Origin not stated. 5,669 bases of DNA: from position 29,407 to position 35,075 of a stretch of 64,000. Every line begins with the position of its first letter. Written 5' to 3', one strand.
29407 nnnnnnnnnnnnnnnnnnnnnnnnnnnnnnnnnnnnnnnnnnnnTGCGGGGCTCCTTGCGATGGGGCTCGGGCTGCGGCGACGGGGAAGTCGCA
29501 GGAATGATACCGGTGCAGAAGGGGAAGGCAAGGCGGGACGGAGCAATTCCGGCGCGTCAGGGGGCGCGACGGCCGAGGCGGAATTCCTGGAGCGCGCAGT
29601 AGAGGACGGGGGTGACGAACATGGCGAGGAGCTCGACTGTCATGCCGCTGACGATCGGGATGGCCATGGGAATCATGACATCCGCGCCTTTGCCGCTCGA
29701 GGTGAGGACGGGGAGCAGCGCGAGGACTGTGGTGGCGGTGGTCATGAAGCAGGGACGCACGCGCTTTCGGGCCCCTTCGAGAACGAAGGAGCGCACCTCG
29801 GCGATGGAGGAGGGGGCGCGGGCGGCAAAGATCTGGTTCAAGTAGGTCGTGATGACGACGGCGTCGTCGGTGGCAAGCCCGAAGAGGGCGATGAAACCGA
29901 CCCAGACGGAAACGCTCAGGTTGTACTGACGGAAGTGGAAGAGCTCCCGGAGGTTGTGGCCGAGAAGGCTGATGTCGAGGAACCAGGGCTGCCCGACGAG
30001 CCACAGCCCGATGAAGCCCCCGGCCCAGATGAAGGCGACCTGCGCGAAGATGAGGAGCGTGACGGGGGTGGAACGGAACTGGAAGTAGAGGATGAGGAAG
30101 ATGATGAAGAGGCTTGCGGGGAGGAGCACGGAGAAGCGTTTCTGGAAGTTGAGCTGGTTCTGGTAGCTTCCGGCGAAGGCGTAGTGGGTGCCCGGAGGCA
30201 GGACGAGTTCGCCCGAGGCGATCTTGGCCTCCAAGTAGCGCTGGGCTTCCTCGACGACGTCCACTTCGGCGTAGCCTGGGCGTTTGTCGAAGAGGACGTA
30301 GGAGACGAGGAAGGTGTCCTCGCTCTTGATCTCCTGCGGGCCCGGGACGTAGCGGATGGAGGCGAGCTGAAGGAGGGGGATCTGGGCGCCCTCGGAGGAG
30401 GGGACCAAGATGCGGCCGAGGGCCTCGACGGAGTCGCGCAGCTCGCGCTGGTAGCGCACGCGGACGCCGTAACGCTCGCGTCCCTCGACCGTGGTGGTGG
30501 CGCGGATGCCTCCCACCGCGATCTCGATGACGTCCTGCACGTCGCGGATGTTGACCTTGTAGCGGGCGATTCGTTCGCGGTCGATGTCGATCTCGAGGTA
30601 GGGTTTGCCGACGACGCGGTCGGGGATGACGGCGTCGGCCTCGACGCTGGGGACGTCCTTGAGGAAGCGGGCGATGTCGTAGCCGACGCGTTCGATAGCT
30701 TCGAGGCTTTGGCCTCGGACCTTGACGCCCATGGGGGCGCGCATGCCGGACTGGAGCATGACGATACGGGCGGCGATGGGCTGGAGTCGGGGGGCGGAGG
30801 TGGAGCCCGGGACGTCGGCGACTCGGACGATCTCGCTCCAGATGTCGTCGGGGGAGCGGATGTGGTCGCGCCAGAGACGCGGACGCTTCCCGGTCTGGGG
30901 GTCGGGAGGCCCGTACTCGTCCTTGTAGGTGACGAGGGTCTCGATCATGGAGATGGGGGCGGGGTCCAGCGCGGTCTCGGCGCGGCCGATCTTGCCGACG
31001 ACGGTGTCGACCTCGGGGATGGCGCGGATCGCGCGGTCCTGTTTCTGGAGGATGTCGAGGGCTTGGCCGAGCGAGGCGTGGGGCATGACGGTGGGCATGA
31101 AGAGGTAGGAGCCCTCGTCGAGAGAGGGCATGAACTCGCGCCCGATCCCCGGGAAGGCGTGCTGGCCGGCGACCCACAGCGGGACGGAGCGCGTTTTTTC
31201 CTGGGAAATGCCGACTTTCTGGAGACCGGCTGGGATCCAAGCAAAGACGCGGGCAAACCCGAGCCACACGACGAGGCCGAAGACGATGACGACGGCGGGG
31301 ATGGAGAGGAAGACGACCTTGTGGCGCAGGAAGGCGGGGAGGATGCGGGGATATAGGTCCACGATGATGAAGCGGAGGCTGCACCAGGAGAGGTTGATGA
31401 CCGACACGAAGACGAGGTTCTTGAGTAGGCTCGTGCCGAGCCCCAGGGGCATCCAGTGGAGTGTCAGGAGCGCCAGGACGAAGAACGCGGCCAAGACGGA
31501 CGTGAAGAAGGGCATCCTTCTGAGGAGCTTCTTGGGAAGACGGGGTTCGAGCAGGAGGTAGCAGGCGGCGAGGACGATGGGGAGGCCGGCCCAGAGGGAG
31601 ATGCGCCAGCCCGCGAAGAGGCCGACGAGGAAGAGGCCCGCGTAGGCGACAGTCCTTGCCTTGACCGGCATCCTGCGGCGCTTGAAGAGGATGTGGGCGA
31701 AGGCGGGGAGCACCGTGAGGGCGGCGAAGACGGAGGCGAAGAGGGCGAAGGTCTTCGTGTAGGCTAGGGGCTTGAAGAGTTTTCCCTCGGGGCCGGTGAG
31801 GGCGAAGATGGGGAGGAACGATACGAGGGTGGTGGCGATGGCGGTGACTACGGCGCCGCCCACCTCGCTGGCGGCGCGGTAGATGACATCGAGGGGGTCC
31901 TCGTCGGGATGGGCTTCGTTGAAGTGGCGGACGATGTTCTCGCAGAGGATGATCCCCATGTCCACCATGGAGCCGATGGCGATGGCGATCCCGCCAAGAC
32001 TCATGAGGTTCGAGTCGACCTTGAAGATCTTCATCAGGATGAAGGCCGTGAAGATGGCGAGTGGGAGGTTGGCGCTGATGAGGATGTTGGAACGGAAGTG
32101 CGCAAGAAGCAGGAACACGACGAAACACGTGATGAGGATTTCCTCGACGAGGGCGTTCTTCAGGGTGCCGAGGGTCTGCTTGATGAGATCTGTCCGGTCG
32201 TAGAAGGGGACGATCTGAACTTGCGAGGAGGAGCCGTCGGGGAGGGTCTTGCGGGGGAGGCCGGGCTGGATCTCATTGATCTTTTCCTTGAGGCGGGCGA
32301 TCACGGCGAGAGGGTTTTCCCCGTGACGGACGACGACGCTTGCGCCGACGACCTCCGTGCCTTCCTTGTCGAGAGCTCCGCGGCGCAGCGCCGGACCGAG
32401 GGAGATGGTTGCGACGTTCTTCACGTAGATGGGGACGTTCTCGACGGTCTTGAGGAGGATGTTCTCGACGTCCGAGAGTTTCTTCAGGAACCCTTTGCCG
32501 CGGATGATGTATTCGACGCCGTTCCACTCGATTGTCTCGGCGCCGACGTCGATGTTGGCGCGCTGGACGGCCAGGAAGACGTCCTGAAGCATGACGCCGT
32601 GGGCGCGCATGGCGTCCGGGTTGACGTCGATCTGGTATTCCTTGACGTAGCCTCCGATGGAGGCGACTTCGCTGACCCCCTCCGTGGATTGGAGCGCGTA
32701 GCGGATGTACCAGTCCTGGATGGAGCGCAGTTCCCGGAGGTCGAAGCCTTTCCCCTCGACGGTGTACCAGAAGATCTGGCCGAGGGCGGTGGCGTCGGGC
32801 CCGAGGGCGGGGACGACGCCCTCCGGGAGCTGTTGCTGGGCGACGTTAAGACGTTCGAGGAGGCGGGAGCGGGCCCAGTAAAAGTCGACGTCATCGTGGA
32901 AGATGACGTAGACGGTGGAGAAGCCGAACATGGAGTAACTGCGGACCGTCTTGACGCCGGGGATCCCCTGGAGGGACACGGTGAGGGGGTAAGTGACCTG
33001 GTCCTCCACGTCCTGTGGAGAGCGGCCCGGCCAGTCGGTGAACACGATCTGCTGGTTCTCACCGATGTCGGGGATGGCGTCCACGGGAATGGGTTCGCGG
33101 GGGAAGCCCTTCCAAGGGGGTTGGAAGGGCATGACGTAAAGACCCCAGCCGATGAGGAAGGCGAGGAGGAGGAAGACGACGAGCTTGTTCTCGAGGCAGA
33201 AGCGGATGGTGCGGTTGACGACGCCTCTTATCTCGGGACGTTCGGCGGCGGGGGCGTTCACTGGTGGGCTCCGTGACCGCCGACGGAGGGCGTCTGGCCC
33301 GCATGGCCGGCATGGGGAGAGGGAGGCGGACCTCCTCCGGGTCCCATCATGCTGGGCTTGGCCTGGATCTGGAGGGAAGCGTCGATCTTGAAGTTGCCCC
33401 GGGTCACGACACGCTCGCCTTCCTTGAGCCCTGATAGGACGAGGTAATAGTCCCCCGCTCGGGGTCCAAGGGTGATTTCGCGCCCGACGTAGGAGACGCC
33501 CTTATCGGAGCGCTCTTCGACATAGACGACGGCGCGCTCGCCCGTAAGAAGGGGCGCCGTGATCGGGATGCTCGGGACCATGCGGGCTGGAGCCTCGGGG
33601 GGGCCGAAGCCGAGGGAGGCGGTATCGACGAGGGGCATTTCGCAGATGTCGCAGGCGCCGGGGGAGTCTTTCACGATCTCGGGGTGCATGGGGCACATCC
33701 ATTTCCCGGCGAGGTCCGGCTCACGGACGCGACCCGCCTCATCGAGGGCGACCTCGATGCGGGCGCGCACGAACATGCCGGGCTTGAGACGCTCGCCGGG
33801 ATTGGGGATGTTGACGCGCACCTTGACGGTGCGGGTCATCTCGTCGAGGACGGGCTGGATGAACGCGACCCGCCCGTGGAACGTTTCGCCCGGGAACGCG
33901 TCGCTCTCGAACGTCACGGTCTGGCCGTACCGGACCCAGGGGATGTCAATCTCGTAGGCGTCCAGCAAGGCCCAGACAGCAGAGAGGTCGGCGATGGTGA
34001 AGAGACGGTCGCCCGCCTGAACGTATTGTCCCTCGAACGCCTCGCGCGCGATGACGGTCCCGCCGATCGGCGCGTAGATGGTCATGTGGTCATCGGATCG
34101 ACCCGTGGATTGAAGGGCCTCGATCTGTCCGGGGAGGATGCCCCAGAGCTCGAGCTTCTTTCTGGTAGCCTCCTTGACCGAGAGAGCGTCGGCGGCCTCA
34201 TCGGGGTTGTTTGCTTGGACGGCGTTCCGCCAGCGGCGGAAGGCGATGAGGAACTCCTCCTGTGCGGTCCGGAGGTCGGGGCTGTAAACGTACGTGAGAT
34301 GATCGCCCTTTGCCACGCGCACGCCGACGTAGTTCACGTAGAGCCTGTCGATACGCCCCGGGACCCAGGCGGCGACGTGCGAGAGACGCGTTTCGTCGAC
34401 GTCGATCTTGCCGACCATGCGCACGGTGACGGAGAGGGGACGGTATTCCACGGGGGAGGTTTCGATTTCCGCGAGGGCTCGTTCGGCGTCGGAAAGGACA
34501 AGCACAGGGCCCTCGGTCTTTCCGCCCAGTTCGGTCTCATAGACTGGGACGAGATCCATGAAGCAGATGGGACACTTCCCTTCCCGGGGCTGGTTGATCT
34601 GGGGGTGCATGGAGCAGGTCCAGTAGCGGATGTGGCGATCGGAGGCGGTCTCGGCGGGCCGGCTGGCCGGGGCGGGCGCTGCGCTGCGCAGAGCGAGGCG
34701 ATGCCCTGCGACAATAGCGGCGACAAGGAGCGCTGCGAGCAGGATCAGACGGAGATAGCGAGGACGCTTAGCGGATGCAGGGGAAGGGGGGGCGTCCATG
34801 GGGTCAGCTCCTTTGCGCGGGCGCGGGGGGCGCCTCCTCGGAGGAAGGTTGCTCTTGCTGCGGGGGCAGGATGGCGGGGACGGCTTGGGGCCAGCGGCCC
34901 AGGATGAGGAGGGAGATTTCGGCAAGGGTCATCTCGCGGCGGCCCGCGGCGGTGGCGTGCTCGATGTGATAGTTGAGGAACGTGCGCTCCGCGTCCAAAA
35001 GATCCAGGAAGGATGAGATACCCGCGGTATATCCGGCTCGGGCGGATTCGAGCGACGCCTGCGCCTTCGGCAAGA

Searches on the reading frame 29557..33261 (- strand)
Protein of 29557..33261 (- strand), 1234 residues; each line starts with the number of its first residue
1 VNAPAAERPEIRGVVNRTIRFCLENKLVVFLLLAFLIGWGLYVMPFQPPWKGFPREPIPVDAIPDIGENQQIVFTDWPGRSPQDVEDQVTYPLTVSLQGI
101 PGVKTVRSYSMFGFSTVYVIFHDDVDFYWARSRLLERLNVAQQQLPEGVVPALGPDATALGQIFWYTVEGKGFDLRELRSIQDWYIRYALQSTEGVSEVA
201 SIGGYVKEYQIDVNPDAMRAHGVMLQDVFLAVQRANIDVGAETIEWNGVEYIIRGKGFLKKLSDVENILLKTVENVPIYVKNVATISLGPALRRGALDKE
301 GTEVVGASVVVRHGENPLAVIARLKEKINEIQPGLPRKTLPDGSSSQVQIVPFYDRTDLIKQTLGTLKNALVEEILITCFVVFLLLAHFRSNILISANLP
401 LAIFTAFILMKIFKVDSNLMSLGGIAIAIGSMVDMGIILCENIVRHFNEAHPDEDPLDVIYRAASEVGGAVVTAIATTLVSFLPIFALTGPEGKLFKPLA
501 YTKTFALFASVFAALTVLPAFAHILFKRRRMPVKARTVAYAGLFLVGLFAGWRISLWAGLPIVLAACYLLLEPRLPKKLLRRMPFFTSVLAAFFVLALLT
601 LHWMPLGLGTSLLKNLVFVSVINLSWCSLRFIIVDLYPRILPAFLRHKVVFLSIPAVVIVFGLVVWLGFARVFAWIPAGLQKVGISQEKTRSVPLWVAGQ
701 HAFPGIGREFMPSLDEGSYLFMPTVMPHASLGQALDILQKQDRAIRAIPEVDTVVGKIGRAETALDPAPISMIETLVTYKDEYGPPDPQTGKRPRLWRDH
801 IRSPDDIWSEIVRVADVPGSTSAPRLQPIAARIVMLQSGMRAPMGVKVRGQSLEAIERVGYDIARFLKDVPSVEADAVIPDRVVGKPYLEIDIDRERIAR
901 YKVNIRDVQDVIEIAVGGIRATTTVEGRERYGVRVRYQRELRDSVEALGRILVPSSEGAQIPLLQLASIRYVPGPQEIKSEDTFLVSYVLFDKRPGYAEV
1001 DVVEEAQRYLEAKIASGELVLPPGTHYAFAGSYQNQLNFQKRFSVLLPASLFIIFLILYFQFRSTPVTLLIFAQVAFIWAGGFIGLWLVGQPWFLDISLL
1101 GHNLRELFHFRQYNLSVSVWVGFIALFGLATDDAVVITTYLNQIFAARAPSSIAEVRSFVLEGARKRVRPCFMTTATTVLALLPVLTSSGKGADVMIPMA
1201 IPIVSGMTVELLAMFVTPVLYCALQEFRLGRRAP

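Call 17: search_protein_families(library=pfam, proteins=[window:29557-33261:-], max_evalue=0.001)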
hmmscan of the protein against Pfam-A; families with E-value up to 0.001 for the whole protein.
window:29557-33261:- (1234 aa): 2 families
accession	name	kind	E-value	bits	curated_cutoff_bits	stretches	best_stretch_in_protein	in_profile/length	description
PF00873.25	ACR_tran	-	7.1e-190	633.6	28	3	58-534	30-498/1021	AcrB/AcrD/AcrF family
PF03176.21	MMPL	-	0.00015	21.3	20.5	0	372-536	147-312/333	MMPL family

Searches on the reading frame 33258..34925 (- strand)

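Call 54: search_protein_families(library=pfam, proteins=[window:33258-34925:-], max_evalue=0.00001)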
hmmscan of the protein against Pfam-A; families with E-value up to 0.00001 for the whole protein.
window:33258-34925:- (555 aa): 4 families
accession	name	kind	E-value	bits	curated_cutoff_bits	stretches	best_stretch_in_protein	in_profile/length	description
PF16576.10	HlyD_D23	-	7.2e-74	248.1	30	1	164-386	2-214/214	Barrel-sandwich domain of CusB or HlyD membrane-fusion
PF13437.12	HlyD_3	-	2.2e-20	73.8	22.2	1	282-383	1-106/106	HlyD family secretion protein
PF19335.5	HMBD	-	1.8e-18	66.6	23.6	2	101-128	1-28/28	Heavy metal binding domain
PF00529.27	CusB_dom_1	-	8e-06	26.5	26.5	0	474-508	55-89/89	Cation efflux system protein CusB domain 1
